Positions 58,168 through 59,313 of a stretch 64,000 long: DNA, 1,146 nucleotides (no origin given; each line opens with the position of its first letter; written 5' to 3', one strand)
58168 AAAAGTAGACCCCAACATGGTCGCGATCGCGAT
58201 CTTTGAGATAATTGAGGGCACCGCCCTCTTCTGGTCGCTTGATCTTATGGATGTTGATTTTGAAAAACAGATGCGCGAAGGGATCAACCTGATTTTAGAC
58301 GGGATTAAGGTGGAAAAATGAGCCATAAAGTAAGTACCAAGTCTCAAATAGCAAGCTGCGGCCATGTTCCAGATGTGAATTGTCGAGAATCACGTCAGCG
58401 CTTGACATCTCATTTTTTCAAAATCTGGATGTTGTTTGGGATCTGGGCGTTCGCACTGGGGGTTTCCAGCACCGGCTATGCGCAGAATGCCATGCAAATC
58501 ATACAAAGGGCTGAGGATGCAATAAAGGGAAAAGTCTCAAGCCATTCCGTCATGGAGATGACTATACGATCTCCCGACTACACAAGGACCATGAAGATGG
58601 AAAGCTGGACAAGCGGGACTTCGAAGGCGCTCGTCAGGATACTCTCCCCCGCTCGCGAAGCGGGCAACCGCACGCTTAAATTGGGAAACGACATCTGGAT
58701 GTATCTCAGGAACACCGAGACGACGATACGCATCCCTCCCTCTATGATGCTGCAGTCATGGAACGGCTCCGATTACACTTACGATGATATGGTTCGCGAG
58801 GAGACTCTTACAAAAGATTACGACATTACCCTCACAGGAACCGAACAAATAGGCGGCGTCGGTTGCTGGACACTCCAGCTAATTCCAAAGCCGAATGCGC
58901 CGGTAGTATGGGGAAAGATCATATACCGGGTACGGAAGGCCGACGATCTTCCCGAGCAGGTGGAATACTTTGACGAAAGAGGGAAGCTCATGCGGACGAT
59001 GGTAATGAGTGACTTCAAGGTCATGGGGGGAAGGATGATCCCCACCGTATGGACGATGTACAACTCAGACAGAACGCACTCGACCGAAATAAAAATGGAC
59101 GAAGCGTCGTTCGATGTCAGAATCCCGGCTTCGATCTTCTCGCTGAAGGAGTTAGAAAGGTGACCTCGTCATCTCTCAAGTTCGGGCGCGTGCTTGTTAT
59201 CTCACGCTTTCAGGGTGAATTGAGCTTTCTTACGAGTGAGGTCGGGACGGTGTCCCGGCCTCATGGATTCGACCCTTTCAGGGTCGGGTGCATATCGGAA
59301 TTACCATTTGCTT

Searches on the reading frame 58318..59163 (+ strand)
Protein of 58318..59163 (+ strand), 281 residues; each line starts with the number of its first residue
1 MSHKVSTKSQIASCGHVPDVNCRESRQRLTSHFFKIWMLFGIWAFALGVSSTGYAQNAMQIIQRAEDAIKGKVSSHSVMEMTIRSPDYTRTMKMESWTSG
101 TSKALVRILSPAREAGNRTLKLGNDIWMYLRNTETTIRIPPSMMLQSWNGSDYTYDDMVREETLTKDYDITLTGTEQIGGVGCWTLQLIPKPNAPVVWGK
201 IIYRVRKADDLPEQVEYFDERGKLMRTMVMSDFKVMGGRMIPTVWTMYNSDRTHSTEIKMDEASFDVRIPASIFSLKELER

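Call 11: search_protein_families(library=pfam, proteins=[window:58318-59163:+], max_evalue=0.01)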
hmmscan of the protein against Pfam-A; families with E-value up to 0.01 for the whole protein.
window:58318-59163:+ (281 aa): 1 family
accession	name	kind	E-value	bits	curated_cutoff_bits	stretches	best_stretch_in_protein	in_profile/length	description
PF17131.11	LolA_like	-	5.7e-54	183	30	1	100-281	1-184/184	Outer membrane lipoprotein-sorting protein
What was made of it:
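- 58318..59163 (+): LolA_like / TP_0789-like periplasmic protein gene (upstream cistron). Its start overlaps the end of the TetR gene by 4 nt. Pfam PF17131, E = 5.7e-54 (call 11).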

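Call 13: find_related_loci(query=window:58318-59163:+, collection=genome_contigs, flank=4000)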
Query window:58318-59163:+ (281 aa) in genome_contigs; peptide patterns used: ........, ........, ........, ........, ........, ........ (x = any residue, [..] = any of these).
51 stretches matched a pattern; 22 encode a relative of the query (tblastn E <= 1e-3); 22 distinct loci.
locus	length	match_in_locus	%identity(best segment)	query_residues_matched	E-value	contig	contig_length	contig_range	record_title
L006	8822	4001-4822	81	12-281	2e-150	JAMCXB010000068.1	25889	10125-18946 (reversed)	MAG: Bacteroidetes bacterium isolate FK_Sedi_B_Bin.45 NODE_6061_length_25889_cov_7.92419, whole genome shotgun sequence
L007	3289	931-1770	77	6-281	2e-155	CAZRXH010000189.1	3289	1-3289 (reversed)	MAG TPA_asm: uncultured Bacteroidota bacterium isolate SRP271791_co2_92 genome assembly, contig: NODE_10141_length_3289_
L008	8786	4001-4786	76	19-281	3e-139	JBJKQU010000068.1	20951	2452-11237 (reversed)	MAG: Candidatus Kryptoniota bacterium isolate Bin_42 S1Ck127_1833663_flag_0_multi_9.0000_len_20951, whole genome shotgun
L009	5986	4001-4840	73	4-281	1e-137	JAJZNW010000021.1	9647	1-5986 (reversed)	MAG: Bacteroidetes bacterium isolate MAS4.bin38 NODE_8791_length_9647_cov_4.515021, whole genome shotgun sequence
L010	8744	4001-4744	79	32-281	4e-137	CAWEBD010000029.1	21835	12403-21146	MAG: uncultured Bacteroidetes bacterium isolate MFD01299.bin.2.3 genome assembly, contig: contig_121278, whole genome sh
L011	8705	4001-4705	83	47-281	8e-137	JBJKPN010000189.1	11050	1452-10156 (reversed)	MAG: Candidatus Kryptoniota bacterium isolate Bin_123 S1Ck127_773541_flag_0_multi_19.9826_len_11050, whole genome shotgu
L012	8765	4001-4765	78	33-281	1e-136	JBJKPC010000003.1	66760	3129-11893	MAG: Candidatus Kryptoniota bacterium isolate Bin_110 S1Ck127_1825642_flag_0_multi_20.9320_len_66760, whole genome shotg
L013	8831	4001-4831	73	3-281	3e-136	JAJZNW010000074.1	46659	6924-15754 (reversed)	MAG: Bacteroidetes bacterium isolate MAS4.bin38 NODE_614_length_46659_cov_4.750989, whole genome shotgun sequence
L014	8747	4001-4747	79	31-281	2e-136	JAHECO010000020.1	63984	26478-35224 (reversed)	MAG: Candidatus Kryptoniota bacterium isolate Ww171 NODE_642_length_63984_cov_4.309741, whole genome shotgun sequence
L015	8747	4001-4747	77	30-281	2e-134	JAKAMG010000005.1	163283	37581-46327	MAG: Bacteroidetes bacterium isolate WY5.bin159 NODE_133_length_163283_cov_15.187986, whole genome shotgun sequence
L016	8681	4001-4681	85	55-281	3e-133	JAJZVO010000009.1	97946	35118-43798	MAG: Bacteroidetes bacterium isolate SKS5.bin54 NODE_324_length_97946_cov_2.303602, whole genome shotgun sequence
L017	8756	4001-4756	78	21-275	3e-133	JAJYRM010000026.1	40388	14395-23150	MAG: Bacteroidetes bacterium isolate DX1.bin11 NODE_1319_length_40388_cov_4.975858, whole genome shotgun sequence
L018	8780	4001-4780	71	24-281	4e-130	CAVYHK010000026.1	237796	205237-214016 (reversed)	MAG: uncultured Bacteroidetes bacterium isolate MFD03726.bin.1.238 genome assembly, contig: contig_62209, whole genome s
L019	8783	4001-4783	71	10-281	2e-129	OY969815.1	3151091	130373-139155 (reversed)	MAG: uncultured Bacteroidetes bacterium isolate MFD01188.bin.c.1 genome assembly, chromosome: 1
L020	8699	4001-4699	79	49-281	6e-129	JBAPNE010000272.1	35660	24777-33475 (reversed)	MAG: Candidatus Kryptoniota bacterium isolate MFD01124_ilm_asm_bin8 k127_138037, whole genome shotgun sequence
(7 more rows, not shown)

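Call 29: find_homologous_proteins(query=window:58318-59163:+, max_evalue=1e-40)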
Query window:58318-59163:+ (281 aa): 1022 proteins with E <= 1e-40 among 1542 candidates; the best 120 are listed.
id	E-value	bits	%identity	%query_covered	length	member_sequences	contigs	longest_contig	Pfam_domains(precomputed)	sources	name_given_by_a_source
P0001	4.1e-188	641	100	100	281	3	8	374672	PF17131.12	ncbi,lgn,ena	-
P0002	2.3e-132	458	73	98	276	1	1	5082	PF17131.12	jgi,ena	-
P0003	7.6e-131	453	75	99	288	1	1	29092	PF17131.12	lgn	-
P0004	1.1e-130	453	79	89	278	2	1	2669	PF17131.12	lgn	-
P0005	1.4e-130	453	81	84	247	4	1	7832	PF17131.12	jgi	jgi:outer membrane lipoprotein-sorting protein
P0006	1.7e-130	452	73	99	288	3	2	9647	PF17131.12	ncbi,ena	-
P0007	2.6e-130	452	80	87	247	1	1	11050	PF17131.12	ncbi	-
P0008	5.3e-130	451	78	89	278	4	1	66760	PF17131.12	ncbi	-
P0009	7.5e-130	450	79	93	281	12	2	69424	PF17131.12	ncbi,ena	-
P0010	2.7e-129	448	78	88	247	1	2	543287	PF17131.12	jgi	jgi:outer membrane lipoprotein-sorting protein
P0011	3.0e-129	448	80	89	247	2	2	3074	PF17131.12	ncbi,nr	ncbi:MAG TPA: outer membrane lipoprotein-sorting protein [Candidatus Kryptobacter bacterium]|nr:MAG:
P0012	3.7e-128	445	77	90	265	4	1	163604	PF17131.12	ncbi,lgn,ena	-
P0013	7.8e-128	444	81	84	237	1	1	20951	PF17131.12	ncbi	-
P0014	9.7e-128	443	85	81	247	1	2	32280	PF17131.12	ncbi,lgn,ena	-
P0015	1.3e-127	443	77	90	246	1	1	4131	PF17131.12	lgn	-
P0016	7.7e-127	440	85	81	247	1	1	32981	PF17131.12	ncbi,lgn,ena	-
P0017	1.1e-126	440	85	81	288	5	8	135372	PF17131.12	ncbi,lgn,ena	-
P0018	1.6e-126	439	81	84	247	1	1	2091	PF17131.12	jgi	jgi:outer membrane lipoprotein-sorting protein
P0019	2.0e-126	439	77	88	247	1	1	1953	PF17131.12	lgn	-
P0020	3.0e-125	435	76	89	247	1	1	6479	PF17131.12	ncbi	-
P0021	2.0e-124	432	72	92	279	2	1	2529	PF17131.12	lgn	-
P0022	4.0e-124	431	79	86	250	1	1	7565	PF17131.12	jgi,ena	-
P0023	9.1e-124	430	79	84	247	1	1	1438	PF17131.12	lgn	-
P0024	1.4e-123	430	77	85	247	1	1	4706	PF17131.12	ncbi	-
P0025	2.3e-123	429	82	81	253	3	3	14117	PF17131.12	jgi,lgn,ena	-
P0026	1.1e-122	427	79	83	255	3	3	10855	PF17131.12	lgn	-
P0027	3.3e-122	425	79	84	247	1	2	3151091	PF17131.12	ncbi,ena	-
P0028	4.4e-122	425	79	81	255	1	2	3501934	PF17131.12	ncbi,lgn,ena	-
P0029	1.6e-121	423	76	87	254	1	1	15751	PF17131.12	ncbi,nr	ncbi:MAG: outer membrane lipoprotein-sorting protein [Bacteroidota bacterium]|nr:outer membrane lipo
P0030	1.3e-120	420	74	87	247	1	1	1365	PF17131.12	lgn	-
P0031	3.4e-120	418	76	85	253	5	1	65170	PF17131.12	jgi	jgi:outer membrane lipoprotein-sorting protein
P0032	1.7e-119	416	76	84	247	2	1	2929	PF17131.12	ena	-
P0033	1.7e-119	416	78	81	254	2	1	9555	PF17131.12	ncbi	-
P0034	1.8e-119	416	77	84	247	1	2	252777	PF17131.12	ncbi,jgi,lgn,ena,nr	ncbi:MAG TPA: outer membrane lipoprotein-sorting protein [Candidatus Acidoferrales bacterium]|nr:out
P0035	1.9e-119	416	75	84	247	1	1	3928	PF17131.12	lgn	-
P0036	8.2e-119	414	77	84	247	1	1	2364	PF17131.12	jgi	jgi:outer membrane lipoprotein-sorting protein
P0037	8.3e-119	414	77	83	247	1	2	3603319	PF17131.12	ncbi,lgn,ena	-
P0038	1.0e-118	414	73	86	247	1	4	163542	PF17131.12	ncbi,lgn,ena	-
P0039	1.0e-118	414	78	83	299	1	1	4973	PF17131.12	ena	-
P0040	2.0e-118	413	76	84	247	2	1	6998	PF17131.12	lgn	-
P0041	2.3e-118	412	77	83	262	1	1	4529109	PF17131.12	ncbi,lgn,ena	-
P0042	3.0e-118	412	77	84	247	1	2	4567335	PF17131.12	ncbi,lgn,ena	ncbi:MAG TPA: outer membrane lipoprotein-sorting protein [Candidatus Kryptonia bacterium]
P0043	1.4e-117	410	76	84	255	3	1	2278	PF17131.12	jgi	jgi:outer membrane lipoprotein-sorting protein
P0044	1.1e-115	404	72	88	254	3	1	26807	PF17131.12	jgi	jgi:outer membrane lipoprotein-sorting protein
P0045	1.2e-115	404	76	83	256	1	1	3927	PF17131.12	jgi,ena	-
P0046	8.0e-114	398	74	83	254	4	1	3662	PF17131.12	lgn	-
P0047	1.2e-113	397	75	81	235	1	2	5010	PF17131.12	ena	-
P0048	2.7e-100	353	78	72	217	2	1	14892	PF17131.12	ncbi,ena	-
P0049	7.0e-94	332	60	87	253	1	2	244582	PF17131.12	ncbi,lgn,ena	-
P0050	1.5e-93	331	60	86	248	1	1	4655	PF17131.12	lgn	-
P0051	8.2e-93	329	62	83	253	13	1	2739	PF17131.12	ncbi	-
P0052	3.2e-90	320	58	85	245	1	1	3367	PF17131.12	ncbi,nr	ncbi:MAG: outer membrane lipoprotein-sorting protein [Calditrichaeota bacterium]|nr:MAG: outer membr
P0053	1.1e-89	318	62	81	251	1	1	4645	PF17131.12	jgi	-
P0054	1.3e-89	318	58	88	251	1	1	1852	PF17131.12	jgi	-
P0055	2.3e-89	317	59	84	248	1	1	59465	PF17131.12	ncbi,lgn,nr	ncbi:MAG: outer membrane lipoprotein-sorting protein [candidate division KSB1 bacterium]|nr:outer me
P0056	2.9e-89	317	62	80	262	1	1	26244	PF17131.12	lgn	-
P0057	3.5e-88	313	61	81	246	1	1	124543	PF17131.12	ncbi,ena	-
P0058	4.0e-88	313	58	87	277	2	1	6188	PF17131.12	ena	-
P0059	8.4e-88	312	59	83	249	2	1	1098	PF17131.12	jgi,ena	-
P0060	1.8e-87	311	58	83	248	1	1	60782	PF17131.12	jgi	jgi:outer membrane lipoprotein-sorting protein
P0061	2.7e-87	311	58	89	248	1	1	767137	PF17131.12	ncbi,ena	-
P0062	3.2e-87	310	60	82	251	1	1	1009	PF17131.12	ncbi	-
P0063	5.1e-87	310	60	81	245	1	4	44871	PF17131.12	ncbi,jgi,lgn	jgi:outer membrane lipoprotein-sorting protein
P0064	1.0e-86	309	56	89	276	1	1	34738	PF17131.12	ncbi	-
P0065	3.1e-86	307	57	86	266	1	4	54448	PF17131.12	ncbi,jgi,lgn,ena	-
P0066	4.6e-86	307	57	87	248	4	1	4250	PF17131.12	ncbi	-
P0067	1.6e-85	305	59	81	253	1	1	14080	PF17131.12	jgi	jgi:outer membrane lipoprotein-sorting protein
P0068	2.2e-85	304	57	87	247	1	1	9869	PF17131.12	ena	-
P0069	2.3e-85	304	57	86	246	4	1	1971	PF17131.12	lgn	-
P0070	2.3e-85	304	57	87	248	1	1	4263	PF17131.12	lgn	-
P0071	2.9e-85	304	54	92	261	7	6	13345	PF17131.12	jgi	jgi:outer membrane lipoprotein-sorting protein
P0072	3.0e-85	304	59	81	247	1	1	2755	PF17131.12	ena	-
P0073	4.8e-85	303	58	84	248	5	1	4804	PF17131.12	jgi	-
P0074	7.9e-85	303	59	81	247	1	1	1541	PF17131.12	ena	-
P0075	1.4e-84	302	55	87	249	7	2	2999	PF17131.12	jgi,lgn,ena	-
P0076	1.9e-84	301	59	81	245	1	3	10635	PF17131.12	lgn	-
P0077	2.1e-84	301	61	78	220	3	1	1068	PF17131.12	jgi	jgi:outer membrane lipoprotein-sorting protein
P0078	3.0e-84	301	58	81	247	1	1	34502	PF17131.12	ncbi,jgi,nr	ncbi:MAG: outer membrane lipoprotein-sorting protein [Calditrichaeota bacterium]|nr:outer membrane l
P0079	3.5e-84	300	57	84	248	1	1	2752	PF17131.12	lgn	-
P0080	4.0e-84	300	59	80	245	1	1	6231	PF17131.12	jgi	-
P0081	4.2e-84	300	59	81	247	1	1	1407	PF17131.12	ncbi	-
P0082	5.7e-84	300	55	85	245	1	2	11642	PF17131.12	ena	-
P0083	5.9e-84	300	56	83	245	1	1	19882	PF17131.12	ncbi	-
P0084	6.0e-84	300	58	84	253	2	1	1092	PF17131.12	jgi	jgi:outer membrane lipoprotein-sorting protein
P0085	6.7e-84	299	56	84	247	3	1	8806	PF17131.12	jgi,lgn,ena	-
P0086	7.4e-84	299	56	85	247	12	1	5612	PF17131.12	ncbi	-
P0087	7.6e-84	299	55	91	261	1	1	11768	PF17131.12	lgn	-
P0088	7.7e-84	299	53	86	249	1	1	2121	PF17131.12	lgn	-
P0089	8.5e-84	299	56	85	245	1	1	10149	PF17131.12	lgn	-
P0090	8.9e-84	299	57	84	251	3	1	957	PF17131.12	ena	-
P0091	9.2e-84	299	59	81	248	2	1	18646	PF17131.12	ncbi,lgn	-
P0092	9.6e-84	299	58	81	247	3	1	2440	PF17131.12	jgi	-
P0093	1.0e-83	299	58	81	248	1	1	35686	PF17131.12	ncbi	-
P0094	1.0e-83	299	55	87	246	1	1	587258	PF17131.12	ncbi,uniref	ncbi:outer membrane lipoprotein-sorting protein [Melioribacteraceae bacterium 4301-Me]|uniref:outer 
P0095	1.2e-83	299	56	83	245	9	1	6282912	PF17131.12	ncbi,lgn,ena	-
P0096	1.3e-83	299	58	83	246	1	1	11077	PF17131.12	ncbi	-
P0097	1.5e-83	298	59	81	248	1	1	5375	PF17131.12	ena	-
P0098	1.6e-83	298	59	81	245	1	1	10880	PF17131.12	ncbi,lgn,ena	-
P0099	1.7e-83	298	58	81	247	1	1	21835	PF17131.12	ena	-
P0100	2.1e-83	298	56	86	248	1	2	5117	PF17131.12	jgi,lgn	jgi:outer membrane lipoprotein-sorting protein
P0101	2.2e-83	298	57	81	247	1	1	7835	PF17131.12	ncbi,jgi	-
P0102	2.5e-83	298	56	84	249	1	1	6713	PF17131.12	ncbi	-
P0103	3.6e-83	297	55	86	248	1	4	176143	PF17131.12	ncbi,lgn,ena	-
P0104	3.8e-83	297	59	81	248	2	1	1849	PF17131.12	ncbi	-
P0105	3.9e-83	297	57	83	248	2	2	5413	PF17131.12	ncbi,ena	-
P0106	4.1e-83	297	56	83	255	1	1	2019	PF03888.21,PF17131.12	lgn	-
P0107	4.2e-83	297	57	86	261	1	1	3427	PF17131.12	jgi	jgi:outer membrane lipoprotein-sorting protein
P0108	4.3e-83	297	56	85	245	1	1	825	PF17131.12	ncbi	-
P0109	4.7e-83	297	55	88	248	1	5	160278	PF17131.12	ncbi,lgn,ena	-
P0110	4.8e-83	297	56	84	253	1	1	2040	PF17131.12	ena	-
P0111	4.9e-83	297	57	81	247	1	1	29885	PF17131.12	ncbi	-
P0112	5.0e-83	297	57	81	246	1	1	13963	PF17131.12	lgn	-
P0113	7.4e-83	296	57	87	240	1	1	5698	PF17131.12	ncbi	-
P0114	8.4e-83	296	57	81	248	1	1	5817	PF17131.12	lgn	-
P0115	8.6e-83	296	56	80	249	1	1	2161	PF17131.12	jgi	jgi:outer membrane lipoprotein-sorting protein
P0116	8.7e-83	296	54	85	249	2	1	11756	PF17131.12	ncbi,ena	-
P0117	1.0e-82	296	58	81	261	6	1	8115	PF17131.12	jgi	jgi:outer membrane lipoprotein-sorting protein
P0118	1.0e-82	296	56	81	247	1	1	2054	PF17131.12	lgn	-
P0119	1.2e-82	295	57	83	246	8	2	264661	PF17131.12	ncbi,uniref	ncbi:outer membrane lipoprotein-sorting protein [Melioribacter sp. Ez-97]|uniref:outer membrane lipo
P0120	1.6e-82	295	59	82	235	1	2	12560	PF17131.12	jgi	jgi:outer membrane lipoprotein-sorting protein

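Call 59: find_encoding_contigs(protein=P0009, flank=2500, max_places=4)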
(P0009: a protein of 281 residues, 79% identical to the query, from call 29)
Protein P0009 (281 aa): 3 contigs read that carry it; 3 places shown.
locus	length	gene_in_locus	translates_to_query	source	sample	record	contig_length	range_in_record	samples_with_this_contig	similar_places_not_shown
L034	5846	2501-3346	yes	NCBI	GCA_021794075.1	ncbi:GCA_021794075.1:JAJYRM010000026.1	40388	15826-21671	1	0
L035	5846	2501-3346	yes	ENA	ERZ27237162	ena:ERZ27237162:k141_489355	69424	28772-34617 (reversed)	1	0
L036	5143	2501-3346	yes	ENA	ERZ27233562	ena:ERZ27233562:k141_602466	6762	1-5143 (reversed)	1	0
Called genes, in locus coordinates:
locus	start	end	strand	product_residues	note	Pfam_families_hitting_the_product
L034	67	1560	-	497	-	PF02310:B12-binding, PF04055:Radical_SAM, PF13282:DUF4070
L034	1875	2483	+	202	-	PF17932:TetR_C_24 (faint), PF00440:TetR_N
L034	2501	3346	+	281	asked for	PF17131:TP_0789-like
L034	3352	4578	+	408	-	PF12704:MacB_PCD, PF02687:FtsX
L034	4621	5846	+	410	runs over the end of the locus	PF12704:MacB_PCD, PF02687:FtsX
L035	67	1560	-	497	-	PF02310:B12-binding, PF04055:Radical_SAM, PF13282:DUF4070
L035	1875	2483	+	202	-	PF00440:TetR_N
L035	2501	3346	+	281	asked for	PF17131:TP_0789-like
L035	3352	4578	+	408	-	PF12704:MacB_PCD, PF02687:FtsX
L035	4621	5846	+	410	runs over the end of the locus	PF12704:MacB_PCD, PF02687:FtsX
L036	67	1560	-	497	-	PF02310:B12-binding, PF04055:Radical_SAM, PF13282:DUF4070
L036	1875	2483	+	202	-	PF00440:TetR_N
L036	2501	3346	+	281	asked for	PF17131:TP_0789-like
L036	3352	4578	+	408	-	PF12704:MacB_PCD, PF02687:FtsX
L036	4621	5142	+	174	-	?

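Call 60: find_encoding_contigs(protein=P0004, flank=2500, max_places=4)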
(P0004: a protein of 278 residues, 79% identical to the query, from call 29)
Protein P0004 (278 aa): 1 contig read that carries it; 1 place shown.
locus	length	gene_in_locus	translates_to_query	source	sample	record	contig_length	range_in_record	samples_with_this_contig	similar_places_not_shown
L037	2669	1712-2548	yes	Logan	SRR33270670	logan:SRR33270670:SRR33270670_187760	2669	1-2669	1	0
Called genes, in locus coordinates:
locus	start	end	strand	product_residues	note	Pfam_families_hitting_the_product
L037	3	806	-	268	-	?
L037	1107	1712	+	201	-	PF00440:TetR_N, PF17922:TetR_C_17 (weak)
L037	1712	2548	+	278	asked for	PF17131:TP_0789-like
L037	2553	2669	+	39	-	?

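Call 61: find_encoding_contigs(protein=P0017, flank=2500, max_places=4)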
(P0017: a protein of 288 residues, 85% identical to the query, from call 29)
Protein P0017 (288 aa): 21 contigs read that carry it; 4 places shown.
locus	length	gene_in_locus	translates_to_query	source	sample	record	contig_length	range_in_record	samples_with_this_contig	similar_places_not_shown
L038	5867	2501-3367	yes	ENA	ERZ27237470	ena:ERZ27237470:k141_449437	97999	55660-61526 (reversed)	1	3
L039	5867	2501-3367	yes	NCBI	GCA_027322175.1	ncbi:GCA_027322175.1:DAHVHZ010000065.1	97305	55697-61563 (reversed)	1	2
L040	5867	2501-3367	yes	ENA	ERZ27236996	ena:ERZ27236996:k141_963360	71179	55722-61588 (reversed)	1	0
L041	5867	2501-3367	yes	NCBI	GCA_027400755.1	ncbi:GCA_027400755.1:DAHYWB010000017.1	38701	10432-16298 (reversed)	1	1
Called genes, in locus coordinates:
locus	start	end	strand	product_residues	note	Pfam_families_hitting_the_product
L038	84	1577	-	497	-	PF02310:B12-binding, PF04055:Radical_SAM, PF13282:DUF4070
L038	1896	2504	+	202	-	PF00440:TetR_N, PF17932:TetR_C_24 (weak)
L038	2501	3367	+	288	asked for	PF17131:TP_0789-like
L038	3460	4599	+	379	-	PF12704:MacB_PCD, PF02687:FtsX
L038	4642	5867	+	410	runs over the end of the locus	PF12704:MacB_PCD, PF02687:FtsX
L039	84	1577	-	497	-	PF02310:B12-binding, PF04055:Radical_SAM, PF13282:DUF4070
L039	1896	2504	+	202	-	PF17932:TetR_C_24 (faint), PF00440:TetR_N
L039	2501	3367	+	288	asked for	PF17131:TP_0789-like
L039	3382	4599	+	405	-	PF12704:MacB_PCD, PF02687:FtsX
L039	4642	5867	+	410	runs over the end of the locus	PF12704:MacB_PCD, PF02687:FtsX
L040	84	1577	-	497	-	PF02310:B12-binding, PF04055:Radical_SAM, PF13282:DUF4070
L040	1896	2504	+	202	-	PF17932:TetR_C_24 (faint), PF00440:TetR_N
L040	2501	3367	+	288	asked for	PF17131:TP_0789-like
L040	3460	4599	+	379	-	PF12704:MacB_PCD, PF02687:FtsX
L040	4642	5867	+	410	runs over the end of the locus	PF12704:MacB_PCD, PF02687:FtsX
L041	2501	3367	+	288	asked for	PF17131:TP_0789-like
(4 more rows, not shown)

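Call 62: list_cluster_members(proteins=[P0001, P0013])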
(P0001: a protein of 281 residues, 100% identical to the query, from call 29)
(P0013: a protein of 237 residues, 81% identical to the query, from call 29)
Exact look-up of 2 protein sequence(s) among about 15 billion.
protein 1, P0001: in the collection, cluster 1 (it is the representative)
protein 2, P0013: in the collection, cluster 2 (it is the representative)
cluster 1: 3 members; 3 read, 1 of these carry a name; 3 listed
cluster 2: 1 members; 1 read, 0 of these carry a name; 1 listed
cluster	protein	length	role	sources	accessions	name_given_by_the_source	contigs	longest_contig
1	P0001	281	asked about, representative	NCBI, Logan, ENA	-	-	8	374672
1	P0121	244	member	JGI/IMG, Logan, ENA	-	outer membrane lipoprotein-sorting protein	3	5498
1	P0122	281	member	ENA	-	-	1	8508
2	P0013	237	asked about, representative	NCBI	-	-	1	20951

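Call 63: find_encoding_contigs(protein=P0122, flank=6000, max_places=4)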
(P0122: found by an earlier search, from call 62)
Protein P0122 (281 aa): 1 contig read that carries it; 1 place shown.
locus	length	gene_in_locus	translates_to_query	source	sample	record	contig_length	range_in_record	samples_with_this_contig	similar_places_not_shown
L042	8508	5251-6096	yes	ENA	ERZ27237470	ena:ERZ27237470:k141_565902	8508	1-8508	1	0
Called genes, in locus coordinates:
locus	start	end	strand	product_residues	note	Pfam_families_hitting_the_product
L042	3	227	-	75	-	?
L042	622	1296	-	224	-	-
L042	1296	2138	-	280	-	PF12679:ABC2_membrane_2, PF12730:ABC2_membrane_4, PF10920:DUF2705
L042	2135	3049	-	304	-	PF00005:ABC_tran, PF13304:AAA_21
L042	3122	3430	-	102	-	PF07876:Dabb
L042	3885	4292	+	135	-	PF01814:Hemerythrin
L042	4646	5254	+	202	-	PF17922:TetR_C_17 (faint), PF00440:TetR_N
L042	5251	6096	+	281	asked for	PF17131:TP_0789-like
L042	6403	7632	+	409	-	PF12704:MacB_PCD, PF02687:FtsX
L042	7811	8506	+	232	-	?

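Call 64: find_encoding_contigs(protein=P0001, flank=10000, max_places=10)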
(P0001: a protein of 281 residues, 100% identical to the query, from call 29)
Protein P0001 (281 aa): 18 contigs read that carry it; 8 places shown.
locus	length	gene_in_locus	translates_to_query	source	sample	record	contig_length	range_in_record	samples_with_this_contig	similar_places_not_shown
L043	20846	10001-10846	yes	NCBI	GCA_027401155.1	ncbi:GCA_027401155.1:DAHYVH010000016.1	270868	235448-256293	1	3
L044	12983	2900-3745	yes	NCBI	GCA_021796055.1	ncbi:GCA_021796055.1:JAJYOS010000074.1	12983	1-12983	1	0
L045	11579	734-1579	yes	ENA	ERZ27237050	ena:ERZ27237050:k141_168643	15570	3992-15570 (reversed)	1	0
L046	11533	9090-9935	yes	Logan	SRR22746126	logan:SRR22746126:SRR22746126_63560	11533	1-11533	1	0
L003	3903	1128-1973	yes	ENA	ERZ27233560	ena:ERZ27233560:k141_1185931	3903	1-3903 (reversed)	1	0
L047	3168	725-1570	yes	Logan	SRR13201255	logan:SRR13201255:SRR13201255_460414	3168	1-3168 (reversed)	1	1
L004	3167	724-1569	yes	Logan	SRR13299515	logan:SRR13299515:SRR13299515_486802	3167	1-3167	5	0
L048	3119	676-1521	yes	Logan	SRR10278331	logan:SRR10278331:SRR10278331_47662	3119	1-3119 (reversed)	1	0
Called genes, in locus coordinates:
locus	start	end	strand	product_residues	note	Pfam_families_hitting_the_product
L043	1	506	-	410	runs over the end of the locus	PF07228:SpoIIE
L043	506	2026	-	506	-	PF01580:FtsK_SpoIIIE (faint), PF01935:DUF87, PF05872:HerA_C (weak)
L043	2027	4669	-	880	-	PF01624:MutS_I, PF05188:MutS_II, PF05192:MutS_III, PF05190:MutS_IV, PF00488:MutS_V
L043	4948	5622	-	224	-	PF17131:TP_0789-like (faint)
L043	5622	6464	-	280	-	PF12679:ABC2_membrane_2, PF12730:ABC2_membrane_4, PF10920:DUF2705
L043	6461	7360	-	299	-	PF00005:ABC_tran, PF13304:AAA_21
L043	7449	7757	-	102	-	PF07876:Dabb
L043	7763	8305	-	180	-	-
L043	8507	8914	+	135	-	PF01814:Hemerythrin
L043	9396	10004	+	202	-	PF17932:TetR_C_24 (faint), PF00440:TetR_N, PF17922:TetR_C_17 (weak)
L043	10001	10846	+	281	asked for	PF17131:TP_0789-like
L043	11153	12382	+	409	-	PF12704:MacB_PCD, PF02687:FtsX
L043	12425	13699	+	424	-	PF12704:MacB_PCD, PF02687:FtsX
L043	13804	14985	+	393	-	PF12704:MacB_PCD, PF02687:FtsX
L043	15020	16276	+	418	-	PF12704:MacB_PCD, PF02687:FtsX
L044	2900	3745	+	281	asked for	PF17131:TP_0789-like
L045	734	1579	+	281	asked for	PF17131:TP_0789-like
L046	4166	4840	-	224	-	PF17131:TP_0789-like (faint)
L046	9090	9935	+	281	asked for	PF17131:TP_0789-like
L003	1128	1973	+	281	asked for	PF17131:TP_0789-like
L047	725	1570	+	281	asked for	PF17131:TP_0789-like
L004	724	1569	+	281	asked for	PF17131:TP_0789-like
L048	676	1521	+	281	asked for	PF17131:TP_0789-like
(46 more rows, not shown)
